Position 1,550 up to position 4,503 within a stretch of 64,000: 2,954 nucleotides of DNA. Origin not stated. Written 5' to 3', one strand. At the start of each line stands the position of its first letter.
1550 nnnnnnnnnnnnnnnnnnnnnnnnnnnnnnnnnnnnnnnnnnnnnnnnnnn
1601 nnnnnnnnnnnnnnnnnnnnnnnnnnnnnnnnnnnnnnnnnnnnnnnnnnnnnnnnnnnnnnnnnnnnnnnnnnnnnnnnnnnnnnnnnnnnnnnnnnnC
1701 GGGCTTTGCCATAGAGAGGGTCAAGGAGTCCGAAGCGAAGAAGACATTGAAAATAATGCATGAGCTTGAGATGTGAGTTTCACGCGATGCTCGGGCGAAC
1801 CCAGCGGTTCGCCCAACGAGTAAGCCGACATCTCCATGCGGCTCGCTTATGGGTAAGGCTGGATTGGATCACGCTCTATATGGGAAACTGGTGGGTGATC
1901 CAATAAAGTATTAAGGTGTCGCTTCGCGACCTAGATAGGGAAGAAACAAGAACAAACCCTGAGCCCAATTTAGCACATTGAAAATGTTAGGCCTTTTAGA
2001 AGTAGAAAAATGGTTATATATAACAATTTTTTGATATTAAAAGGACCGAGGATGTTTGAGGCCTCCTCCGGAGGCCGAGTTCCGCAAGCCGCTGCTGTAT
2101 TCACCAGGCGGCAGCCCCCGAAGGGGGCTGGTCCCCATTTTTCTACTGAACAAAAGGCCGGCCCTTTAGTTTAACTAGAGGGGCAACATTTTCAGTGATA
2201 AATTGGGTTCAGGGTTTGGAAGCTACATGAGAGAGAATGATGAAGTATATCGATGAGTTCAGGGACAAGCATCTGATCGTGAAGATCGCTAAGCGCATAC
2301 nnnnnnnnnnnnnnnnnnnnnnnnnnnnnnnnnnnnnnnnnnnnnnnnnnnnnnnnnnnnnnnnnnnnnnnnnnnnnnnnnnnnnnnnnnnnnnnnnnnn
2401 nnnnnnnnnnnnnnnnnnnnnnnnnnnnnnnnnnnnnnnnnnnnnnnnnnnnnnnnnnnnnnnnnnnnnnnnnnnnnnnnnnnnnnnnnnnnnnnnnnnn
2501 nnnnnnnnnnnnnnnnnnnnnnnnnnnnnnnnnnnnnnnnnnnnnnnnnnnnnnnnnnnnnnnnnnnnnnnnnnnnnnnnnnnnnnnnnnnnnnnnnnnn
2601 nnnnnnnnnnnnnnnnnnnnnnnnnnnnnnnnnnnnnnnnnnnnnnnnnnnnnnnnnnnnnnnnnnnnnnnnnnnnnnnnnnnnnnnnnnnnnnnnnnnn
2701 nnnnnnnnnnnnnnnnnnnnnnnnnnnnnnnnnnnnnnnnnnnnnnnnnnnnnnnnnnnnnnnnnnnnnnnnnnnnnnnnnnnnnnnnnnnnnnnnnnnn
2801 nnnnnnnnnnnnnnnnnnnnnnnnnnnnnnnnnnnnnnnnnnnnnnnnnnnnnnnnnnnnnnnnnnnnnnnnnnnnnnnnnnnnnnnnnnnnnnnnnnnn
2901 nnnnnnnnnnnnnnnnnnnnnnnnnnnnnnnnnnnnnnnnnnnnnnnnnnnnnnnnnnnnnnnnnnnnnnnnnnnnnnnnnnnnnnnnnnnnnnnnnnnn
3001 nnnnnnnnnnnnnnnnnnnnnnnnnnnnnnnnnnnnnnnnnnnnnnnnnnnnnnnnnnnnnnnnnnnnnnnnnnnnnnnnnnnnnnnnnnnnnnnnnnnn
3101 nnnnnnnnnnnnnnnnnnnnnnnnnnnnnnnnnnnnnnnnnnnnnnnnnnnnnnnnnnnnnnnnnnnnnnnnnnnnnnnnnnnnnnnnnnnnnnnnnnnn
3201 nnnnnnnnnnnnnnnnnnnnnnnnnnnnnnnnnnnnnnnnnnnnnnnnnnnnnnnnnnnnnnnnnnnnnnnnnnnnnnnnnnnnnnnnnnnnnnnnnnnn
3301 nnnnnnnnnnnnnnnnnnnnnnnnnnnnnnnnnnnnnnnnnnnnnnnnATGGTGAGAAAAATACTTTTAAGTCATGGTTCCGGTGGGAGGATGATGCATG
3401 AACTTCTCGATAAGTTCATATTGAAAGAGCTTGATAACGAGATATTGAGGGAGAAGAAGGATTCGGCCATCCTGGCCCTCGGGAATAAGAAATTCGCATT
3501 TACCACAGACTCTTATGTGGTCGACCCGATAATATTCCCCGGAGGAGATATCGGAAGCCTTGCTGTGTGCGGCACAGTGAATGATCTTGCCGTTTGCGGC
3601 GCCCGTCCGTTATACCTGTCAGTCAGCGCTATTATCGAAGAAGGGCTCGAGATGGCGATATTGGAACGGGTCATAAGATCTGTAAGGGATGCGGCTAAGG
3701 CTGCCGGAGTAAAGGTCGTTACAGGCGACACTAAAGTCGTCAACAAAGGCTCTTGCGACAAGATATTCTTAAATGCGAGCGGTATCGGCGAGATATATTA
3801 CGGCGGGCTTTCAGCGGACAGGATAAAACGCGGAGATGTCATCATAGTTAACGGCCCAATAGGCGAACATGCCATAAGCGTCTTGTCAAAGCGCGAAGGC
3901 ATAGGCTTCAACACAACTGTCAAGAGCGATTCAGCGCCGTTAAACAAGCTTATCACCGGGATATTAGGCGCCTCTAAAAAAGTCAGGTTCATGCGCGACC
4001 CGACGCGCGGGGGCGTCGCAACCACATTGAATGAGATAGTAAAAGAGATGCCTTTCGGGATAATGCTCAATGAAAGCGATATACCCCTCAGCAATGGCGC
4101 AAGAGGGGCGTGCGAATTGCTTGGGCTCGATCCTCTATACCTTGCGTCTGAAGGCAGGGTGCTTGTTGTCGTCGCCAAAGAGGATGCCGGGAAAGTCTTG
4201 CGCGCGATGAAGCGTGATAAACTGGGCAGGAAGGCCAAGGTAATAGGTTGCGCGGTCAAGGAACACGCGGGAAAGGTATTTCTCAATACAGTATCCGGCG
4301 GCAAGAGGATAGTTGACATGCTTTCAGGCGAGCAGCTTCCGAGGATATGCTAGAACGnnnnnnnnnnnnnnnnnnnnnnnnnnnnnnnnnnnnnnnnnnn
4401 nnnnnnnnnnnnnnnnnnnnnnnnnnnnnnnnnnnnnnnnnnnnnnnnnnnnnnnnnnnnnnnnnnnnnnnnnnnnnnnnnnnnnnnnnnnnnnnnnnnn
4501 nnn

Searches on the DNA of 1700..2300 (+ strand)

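Call 69: search_rna_families(source=window, start=1700, end=2300, threshold=evalue, max_evalue=1)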
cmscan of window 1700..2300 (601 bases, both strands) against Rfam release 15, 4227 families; matches with E-value up to 1: 0.
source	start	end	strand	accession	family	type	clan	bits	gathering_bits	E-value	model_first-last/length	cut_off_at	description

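Call 72: search_dna_similar(query=window:1777-2236:+, collection=phages, mode=distant, max_rows=5)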
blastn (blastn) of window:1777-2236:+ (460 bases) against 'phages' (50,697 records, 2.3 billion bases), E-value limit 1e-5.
No match.

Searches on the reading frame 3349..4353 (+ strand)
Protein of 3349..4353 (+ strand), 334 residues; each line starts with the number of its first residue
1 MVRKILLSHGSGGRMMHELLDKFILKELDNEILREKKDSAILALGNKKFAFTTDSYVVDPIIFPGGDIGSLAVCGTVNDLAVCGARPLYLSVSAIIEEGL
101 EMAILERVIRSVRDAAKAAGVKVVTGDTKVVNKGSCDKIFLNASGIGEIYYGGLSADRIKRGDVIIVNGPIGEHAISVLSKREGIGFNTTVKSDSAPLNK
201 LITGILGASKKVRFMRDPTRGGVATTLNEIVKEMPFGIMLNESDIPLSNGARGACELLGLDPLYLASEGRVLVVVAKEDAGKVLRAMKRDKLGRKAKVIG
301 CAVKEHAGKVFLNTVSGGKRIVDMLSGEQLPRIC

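Call 3: search_protein_families(library=pfam, proteins=[window:3349-4353:+], max_evalue=0.01)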
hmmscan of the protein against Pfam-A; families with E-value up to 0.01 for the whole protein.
window:3349-4353:+ (334 aa): 2 families
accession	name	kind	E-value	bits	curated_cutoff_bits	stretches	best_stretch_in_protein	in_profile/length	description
PF00586.29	AIRS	-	3.6e-24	85.8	24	1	37-149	2-112/112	AIR synthase related protein, N-terminal domain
PF02769.27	AIRS_C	-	1.5e-23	84.1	23.1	1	160-312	1-155/156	AIR synthase related protein, C-terminal domain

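Call 4: search_protein_families(library=ncbifam, proteins=[window:3349-4353:+], max_evalue=0.01)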
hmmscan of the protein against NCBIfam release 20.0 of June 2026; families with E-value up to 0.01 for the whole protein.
window:3349-4353:+ (334 aa): 11 families
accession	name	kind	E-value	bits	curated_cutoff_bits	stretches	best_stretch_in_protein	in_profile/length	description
TIGR02124.1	hypE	equivalog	4.5e-133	443.3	251.6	1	4-334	1-332/332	hydrogenase expression/formation protein HypE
TIGR01379.1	thiL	equivalog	8e-18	64.5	184.15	1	29-309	17-300/320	thiamine-phosphate kinase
NF004353.0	PRK05731.2-2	equivalog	1.5e-16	60.4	301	1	24-267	9-247/311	thiamine-phosphate kinase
NF004351.0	PRK05731.1-4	equivalog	2.4e-14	53.2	324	1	38-308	40-302/321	thiamine-phosphate kinase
TIGR00476.1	selD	equivalog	1.5e-08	34.2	125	1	33-254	42-260/311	selenide, water dikinase SelD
TIGR01736.1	FGAM_synth_II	equivalog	3.4e-07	29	525.75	1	31-304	413-686/718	phosphoribosylformylglycinamidine synthase subunit PurL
TIGR00878.1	purM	equivalog_domain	7e-06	25.4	236.35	1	68-174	77-184/332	phosphoribosylformylglycinamidine cyclo-ligase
NF002290.1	PRK01213.1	equivalog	1.3e-05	23.7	648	1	30-306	417-693/723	phosphoribosylformylglycinamidine synthase subunit PurL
NF004354.0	PRK05731.2-3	equivalog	4.5e-05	23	204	1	67-174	48-150/273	thiamine-phosphate kinase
TIGR04050.1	MSMEG_0567_Cter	hypoth_equivalog_domain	0.00028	20.4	312.2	1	71-130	66-122/296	MSMEG_0567/sll0787 family protein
NF004350.0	PRK05731.1-1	equivalog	0.00041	19.4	441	1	37-179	29-171/325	thiamine-phosphate kinase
